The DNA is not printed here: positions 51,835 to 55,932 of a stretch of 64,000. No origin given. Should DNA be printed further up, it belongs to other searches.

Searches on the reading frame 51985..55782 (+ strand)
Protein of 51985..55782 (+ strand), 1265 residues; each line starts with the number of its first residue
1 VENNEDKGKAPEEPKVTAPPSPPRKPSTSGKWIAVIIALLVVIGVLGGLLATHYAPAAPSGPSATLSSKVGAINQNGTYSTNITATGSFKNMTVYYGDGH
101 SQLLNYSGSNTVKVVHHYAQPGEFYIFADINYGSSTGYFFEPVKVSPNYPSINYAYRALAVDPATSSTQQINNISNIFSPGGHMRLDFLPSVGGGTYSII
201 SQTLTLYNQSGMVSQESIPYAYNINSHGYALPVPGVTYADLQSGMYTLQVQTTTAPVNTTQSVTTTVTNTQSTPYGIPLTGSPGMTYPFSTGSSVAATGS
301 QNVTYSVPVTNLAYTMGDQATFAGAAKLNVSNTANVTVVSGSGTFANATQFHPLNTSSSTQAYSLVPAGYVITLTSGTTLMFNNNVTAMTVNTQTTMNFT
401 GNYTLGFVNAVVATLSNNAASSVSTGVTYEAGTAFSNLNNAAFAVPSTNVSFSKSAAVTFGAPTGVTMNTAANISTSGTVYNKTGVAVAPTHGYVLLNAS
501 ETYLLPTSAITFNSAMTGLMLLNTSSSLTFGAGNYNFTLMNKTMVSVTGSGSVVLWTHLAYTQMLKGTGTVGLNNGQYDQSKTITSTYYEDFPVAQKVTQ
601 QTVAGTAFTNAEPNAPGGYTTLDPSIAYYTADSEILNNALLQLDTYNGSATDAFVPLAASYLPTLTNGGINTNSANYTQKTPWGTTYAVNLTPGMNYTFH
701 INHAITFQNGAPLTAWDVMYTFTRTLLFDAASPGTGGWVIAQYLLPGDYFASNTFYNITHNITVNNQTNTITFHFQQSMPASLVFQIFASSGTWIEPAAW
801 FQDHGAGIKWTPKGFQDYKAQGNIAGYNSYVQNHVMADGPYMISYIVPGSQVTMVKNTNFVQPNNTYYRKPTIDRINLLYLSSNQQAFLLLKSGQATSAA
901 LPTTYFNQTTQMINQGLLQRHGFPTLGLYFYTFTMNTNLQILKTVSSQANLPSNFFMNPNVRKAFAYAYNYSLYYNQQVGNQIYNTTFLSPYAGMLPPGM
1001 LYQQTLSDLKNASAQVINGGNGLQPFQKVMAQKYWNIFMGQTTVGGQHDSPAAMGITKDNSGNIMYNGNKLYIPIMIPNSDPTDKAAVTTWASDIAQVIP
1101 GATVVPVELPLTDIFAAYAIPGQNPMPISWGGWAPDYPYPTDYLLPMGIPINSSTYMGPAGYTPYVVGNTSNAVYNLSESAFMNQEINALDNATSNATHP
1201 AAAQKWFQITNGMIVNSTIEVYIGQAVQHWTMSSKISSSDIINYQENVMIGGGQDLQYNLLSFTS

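Call 78: search_protein_families(library=pfam, proteins=[window:51985-55782:+], max_evalue=0.00001)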
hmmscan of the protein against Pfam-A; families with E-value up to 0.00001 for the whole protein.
window:51985-55782:+ (1265 aa): 1 family
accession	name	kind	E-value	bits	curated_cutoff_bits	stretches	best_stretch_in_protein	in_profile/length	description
PF00496.27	SBP_bac_5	-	3.9e-34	118.8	32.4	1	693-1147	15-360/368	Bacterial extracellular solute-binding proteins, family 5 Middle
